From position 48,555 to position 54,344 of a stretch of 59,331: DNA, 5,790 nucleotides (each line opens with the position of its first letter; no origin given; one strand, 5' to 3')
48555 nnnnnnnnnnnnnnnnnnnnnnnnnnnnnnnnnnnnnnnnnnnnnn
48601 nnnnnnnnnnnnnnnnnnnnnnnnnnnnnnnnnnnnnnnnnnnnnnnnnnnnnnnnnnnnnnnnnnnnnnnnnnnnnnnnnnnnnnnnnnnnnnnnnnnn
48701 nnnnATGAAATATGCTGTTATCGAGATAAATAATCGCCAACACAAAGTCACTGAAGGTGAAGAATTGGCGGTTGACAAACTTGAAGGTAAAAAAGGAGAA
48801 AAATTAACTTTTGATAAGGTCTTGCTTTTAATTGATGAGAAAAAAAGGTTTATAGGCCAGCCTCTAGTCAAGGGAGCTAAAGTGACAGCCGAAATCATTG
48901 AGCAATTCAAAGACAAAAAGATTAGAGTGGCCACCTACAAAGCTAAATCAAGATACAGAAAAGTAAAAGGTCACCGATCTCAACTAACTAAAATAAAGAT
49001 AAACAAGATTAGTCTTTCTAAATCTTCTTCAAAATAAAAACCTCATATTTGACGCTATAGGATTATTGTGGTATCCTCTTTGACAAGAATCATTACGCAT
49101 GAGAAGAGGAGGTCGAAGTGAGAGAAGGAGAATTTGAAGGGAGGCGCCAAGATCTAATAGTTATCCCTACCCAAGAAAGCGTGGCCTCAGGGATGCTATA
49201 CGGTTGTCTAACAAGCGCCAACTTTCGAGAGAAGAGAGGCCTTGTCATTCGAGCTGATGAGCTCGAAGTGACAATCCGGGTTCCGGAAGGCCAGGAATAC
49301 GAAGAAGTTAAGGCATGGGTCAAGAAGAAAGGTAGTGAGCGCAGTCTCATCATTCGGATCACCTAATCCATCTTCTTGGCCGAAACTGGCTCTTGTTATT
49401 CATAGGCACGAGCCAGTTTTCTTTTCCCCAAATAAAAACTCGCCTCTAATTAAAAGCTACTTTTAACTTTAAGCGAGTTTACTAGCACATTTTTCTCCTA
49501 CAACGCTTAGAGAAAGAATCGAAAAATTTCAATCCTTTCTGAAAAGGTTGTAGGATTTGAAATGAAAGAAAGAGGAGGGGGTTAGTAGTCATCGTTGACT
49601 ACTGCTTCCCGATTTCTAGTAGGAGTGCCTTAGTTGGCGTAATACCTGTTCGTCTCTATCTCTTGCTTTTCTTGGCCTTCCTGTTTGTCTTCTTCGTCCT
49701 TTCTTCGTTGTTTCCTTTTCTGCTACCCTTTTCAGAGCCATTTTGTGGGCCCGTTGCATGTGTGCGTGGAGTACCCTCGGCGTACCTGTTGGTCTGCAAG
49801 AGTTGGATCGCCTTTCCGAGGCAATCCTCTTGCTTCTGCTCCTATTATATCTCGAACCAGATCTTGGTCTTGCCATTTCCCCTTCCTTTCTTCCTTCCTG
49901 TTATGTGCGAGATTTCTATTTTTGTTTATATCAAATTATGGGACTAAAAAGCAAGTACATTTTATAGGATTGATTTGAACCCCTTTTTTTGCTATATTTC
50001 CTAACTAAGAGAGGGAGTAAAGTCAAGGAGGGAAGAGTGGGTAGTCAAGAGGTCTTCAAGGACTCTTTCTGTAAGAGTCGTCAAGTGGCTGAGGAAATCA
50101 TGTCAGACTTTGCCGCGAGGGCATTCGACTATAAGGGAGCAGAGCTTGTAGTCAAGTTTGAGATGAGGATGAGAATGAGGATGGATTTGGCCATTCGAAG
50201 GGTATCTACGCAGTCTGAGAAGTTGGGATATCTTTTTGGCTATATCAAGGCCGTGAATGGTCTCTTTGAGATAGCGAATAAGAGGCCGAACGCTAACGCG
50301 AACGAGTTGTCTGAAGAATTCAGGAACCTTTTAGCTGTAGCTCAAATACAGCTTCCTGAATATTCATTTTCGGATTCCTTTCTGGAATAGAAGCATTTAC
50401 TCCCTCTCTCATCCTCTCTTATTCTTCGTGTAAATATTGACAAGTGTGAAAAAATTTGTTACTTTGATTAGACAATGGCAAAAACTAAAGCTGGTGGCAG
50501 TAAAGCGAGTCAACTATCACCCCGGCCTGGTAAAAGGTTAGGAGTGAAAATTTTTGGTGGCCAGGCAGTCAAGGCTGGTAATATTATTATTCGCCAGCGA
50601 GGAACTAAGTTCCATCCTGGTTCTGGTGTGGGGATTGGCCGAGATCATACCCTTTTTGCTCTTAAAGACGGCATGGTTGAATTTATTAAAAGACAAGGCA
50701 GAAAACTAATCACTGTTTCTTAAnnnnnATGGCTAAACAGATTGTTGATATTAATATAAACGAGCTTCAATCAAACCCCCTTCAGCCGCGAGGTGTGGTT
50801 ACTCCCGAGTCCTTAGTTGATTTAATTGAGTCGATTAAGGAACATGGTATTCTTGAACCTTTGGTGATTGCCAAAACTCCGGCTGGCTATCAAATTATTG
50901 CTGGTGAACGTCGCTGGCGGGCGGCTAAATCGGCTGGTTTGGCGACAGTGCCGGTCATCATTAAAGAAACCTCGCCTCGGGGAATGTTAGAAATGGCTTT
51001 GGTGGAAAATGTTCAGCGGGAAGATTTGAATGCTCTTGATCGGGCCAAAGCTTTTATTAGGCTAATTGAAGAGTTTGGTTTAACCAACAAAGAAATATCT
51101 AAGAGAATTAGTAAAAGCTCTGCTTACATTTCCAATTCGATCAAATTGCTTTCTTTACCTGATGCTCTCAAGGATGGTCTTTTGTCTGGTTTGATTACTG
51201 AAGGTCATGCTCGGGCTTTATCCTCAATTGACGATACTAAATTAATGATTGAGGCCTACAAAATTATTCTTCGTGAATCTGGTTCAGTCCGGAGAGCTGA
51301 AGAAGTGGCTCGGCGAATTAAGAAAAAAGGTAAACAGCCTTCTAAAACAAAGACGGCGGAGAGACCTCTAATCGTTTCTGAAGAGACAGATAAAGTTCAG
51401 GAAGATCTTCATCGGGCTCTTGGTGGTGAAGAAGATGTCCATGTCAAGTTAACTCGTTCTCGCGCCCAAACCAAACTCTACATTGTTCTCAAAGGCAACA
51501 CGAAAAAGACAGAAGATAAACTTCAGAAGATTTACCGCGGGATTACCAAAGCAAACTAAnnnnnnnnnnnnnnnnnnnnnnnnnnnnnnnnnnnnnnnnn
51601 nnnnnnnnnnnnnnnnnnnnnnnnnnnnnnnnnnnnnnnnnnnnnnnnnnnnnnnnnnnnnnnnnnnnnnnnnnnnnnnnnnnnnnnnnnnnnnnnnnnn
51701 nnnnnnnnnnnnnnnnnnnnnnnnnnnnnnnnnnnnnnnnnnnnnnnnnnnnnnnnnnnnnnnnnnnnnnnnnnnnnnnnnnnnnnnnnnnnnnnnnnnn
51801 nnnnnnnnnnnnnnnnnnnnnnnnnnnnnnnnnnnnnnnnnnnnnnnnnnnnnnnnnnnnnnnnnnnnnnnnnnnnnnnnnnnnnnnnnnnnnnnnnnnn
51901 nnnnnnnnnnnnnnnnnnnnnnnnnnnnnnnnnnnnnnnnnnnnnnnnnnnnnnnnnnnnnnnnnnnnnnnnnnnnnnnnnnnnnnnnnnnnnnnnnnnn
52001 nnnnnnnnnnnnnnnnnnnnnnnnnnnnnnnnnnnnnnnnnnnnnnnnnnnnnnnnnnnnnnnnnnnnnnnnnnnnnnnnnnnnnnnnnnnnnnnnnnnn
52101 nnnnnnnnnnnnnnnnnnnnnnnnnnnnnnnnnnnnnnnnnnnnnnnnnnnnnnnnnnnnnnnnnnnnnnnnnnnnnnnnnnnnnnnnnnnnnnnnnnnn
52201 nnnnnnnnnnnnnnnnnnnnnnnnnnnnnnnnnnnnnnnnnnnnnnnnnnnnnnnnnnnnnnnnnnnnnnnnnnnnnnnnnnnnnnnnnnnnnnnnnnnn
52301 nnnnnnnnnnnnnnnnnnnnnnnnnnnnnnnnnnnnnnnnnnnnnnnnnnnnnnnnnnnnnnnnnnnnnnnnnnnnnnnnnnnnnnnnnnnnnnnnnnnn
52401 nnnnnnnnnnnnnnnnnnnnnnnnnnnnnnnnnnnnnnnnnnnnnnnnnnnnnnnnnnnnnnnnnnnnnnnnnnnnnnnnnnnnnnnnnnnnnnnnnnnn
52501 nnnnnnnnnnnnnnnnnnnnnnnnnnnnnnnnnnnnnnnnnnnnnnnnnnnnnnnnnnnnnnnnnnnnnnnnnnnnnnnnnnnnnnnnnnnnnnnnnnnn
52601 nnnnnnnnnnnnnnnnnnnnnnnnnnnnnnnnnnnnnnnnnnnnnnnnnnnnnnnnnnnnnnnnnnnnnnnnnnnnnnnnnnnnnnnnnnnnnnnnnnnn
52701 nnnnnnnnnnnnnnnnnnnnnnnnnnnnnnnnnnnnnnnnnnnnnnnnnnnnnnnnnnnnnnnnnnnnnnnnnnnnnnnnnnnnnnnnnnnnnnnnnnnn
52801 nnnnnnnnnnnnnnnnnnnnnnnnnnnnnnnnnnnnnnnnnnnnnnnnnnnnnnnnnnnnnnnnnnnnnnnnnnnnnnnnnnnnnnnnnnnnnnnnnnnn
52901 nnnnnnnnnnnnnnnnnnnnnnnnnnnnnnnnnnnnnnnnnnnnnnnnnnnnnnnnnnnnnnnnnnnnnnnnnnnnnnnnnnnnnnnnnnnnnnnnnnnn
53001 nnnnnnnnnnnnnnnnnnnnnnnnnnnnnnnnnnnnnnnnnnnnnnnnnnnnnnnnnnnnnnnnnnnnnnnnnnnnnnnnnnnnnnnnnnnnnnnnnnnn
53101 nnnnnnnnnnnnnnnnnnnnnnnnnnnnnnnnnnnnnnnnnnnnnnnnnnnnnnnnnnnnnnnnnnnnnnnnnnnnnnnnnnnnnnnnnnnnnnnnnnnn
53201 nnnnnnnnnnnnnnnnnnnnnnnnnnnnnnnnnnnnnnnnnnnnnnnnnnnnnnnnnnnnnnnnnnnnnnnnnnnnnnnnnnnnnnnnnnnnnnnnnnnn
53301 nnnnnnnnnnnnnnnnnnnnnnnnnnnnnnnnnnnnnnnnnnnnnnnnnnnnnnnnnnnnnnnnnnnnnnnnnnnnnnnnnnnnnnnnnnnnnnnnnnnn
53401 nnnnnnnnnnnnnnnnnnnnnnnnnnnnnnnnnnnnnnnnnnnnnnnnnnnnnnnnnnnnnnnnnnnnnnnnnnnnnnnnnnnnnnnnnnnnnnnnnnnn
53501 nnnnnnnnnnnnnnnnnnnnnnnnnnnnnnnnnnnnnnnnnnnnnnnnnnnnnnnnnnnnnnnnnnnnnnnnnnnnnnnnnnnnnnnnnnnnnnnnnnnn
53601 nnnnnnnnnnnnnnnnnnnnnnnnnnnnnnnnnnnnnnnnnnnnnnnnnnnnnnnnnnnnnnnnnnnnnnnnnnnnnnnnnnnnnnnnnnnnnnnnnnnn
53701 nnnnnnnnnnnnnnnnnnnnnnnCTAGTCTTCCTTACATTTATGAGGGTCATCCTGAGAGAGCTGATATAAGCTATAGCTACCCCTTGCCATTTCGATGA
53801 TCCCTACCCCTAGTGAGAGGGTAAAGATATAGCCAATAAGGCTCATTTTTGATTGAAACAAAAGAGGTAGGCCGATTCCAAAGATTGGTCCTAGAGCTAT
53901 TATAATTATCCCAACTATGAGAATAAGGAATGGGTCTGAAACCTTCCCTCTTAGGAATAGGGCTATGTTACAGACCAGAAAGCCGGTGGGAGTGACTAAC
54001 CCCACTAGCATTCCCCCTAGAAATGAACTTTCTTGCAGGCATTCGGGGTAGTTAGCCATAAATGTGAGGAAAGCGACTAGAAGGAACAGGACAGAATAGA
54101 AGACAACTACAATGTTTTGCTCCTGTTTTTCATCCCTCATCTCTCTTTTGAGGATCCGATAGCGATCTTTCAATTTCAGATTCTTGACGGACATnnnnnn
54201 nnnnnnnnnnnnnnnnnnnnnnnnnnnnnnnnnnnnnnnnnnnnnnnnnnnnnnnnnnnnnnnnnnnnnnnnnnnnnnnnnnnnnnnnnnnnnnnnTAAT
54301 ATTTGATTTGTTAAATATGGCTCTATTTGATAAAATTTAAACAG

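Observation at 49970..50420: Perfect 14-bp inverted repeat bracketing a single orphan gene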

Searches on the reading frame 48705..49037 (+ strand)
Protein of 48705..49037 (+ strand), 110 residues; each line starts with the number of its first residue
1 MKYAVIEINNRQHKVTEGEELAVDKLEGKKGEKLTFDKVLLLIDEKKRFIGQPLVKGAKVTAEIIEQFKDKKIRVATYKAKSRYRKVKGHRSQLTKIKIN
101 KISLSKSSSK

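Call 8: search_protein_families(library=pfam, proteins=[window:48705-49037:+], max_evalue=0.1)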
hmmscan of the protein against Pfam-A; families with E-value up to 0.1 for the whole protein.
window:48705-49037:+ (110 aa): 1 family
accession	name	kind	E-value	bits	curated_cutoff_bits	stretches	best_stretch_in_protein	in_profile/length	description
PF00829.26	Ribosomal_L21p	-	1.3e-31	109.2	27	1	3-102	2-99/99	Ribosomal prokaryotic L21 protein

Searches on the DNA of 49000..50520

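Call 63: search_rna_families(source=window, start=49000, end=50520, threshold=evalue, max_evalue=5)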
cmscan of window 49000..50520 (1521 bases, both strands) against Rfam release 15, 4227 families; matches with E-value up to 5: 3.
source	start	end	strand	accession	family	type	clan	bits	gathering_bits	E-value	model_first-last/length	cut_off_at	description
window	49383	49486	+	RF02322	TtnuHACA15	Gene; snRNA; snoRNA; HACA-box;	-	22.7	100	0.41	1-117/117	no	Tetrahymena snoRNA TtnuHACA15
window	50363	50483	-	RF02161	PART1_3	Gene; lncRNA;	-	14.2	40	3.2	1-131/131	no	Prostate androgen-regulated transcript 1 conserved region 3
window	50366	50379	-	RF02914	DUF805b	Cis-reg;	CL00115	12.6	35.6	3.4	5-18/35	no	DUF805b RNA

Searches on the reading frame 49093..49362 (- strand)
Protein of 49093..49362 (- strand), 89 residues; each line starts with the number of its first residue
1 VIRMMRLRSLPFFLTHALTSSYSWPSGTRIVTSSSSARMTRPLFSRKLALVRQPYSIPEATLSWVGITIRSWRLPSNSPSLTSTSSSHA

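Call 8: search_protein_families(library=pfam, proteins=[window:49093-49362:-], max_evalue=0.1)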
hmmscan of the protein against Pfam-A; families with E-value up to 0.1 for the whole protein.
window:49093-49362:- (89 aa): 1 family
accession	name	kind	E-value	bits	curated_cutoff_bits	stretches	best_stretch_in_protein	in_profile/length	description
PF18965.5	VP3-like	-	0.069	11.4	25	1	9-69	517-576/1062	Outer capsid protein VP3-like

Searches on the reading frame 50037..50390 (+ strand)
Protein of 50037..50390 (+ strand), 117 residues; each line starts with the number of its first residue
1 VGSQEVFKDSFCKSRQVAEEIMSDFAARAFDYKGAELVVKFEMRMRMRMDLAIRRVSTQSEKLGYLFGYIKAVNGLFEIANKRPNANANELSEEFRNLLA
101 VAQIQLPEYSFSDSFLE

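Call 8: search_protein_families(library=pfam, proteins=[window:50037-50390:+], max_evalue=0.1)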
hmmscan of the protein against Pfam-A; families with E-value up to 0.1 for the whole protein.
window:50037-50390:+ (117 aa): 0 families

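Call 13: find_homologous_proteins(query=window:50037-50390:+, max_evalue=0.01)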
Query window:50037-50390:+ (117 aa): 1 proteins with E <= 0.01 among 4 candidates.
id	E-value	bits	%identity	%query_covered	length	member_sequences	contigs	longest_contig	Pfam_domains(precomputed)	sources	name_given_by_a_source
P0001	8.3e-68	243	99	100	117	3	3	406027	-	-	-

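Call 14: find_encoding_contigs(protein=P0001, flank=3000, max_places=10)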
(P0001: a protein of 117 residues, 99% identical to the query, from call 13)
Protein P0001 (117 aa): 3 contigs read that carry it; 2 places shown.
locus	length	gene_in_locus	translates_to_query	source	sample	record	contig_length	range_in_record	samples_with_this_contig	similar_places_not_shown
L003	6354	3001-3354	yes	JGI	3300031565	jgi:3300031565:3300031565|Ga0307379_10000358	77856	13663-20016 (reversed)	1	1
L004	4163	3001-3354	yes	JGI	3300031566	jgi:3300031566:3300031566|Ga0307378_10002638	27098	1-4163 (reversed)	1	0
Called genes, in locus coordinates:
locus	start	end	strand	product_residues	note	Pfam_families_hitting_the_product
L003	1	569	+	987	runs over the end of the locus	PF00133:tRNA-synt_1, PF09334:tRNA-synt_1g (faint), PF01921:tRNA-synt_1f (faint), PF08264:Anticodon_1, PF19302:DUF5915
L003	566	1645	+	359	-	PF01098:FTSW_RODA_SPOVE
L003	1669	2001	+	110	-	PF00829:Ribosomal_L21p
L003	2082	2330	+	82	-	-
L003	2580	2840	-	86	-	-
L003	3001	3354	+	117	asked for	-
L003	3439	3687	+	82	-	PF01016:Ribosomal_L27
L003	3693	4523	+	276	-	PF02195:ParB_N, PF17762:HTH_ParB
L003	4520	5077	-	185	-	PF10502:Peptidase_S26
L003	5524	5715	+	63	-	-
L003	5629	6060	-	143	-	-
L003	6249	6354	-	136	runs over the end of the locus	-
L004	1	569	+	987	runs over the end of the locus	PF00133:tRNA-synt_1, PF09334:tRNA-synt_1g (faint), PF01921:tRNA-synt_1f (faint), PF08264:Anticodon_1, PF19302:DUF5915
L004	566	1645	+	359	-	PF01098:FTSW_RODA_SPOVE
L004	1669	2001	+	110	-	PF00829:Ribosomal_L21p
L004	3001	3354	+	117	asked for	-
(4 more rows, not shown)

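Call 36: search_protein_families(library=phrogs, proteins=[window:50037-50390:+], max_evalue=0.1)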
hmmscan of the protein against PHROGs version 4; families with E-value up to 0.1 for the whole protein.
window:50037-50390:+ (117 aa): 0 families

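Call 37: search_protein_families(library=padloc, proteins=[window:50037-50390:+], max_evalue=0.1)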
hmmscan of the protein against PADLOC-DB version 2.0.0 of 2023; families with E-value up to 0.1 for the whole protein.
window:50037-50390:+ (117 aa): 0 families

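Call 87: search_protein_families(library=ncbifam, proteins=[window:50037-50390:+], max_evalue=0.1)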
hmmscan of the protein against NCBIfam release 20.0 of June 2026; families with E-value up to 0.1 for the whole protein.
window:50037-50390:+ (117 aa): 0 families

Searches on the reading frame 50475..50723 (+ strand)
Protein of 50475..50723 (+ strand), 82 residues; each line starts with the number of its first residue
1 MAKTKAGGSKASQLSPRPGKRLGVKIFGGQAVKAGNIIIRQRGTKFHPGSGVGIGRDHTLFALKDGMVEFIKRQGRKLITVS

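Call 8: search_protein_families(library=pfam, proteins=[window:50475-50723:+], max_evalue=0.1)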
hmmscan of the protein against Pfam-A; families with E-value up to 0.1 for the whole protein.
window:50475-50723:+ (82 aa): 1 family
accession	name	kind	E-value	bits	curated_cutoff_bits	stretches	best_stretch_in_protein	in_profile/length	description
PF01016.24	Ribosomal_L27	-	2.5e-31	108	20.5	1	2-81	1-79/79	Ribosomal L27 protein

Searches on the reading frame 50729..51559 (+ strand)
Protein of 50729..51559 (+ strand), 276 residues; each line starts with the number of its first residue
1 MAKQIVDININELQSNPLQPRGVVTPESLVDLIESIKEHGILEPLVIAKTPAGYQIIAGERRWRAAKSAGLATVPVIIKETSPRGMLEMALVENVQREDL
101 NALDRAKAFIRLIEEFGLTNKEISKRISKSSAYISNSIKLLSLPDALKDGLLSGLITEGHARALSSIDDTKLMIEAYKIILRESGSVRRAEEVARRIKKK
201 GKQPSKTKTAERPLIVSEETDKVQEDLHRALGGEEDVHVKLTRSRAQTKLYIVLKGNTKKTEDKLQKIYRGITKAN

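Call 8: search_protein_families(library=pfam, proteins=[window:50729-51559:+], max_evalue=0.1)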
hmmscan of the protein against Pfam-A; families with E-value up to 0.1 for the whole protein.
window:50729-51559:+ (276 aa): 3 families
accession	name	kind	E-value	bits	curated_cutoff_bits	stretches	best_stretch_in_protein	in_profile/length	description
PF02195.25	ParB_N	-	2.7e-31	107.9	26.3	1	4-96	2-95/95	ParB N-terminal domain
PF17762.8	HTH_ParB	-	3.3e-27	95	22.6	1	98-198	1-101/102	ParB HTH domain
PF08535.16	KorB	-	0.00086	19.6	22.3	1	117-158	3-44/89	KorB domain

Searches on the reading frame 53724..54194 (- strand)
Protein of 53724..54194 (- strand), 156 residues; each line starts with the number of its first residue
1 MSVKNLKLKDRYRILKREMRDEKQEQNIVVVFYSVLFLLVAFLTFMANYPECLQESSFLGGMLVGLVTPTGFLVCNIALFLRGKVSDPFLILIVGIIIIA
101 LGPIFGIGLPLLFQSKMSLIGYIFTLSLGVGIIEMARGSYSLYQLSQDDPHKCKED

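Call 82: search_protein_families(library=pfam, proteins=[window:53724-54194:-], max_evalue=0.01)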
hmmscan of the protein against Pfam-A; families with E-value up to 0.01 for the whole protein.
window:53724-54194:- (156 aa): 1 family
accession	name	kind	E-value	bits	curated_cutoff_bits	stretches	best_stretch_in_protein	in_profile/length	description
PF07690.21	MFS_1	-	0.0001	21.8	33.4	1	28-133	207-311/347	Major Facilitator Superfamily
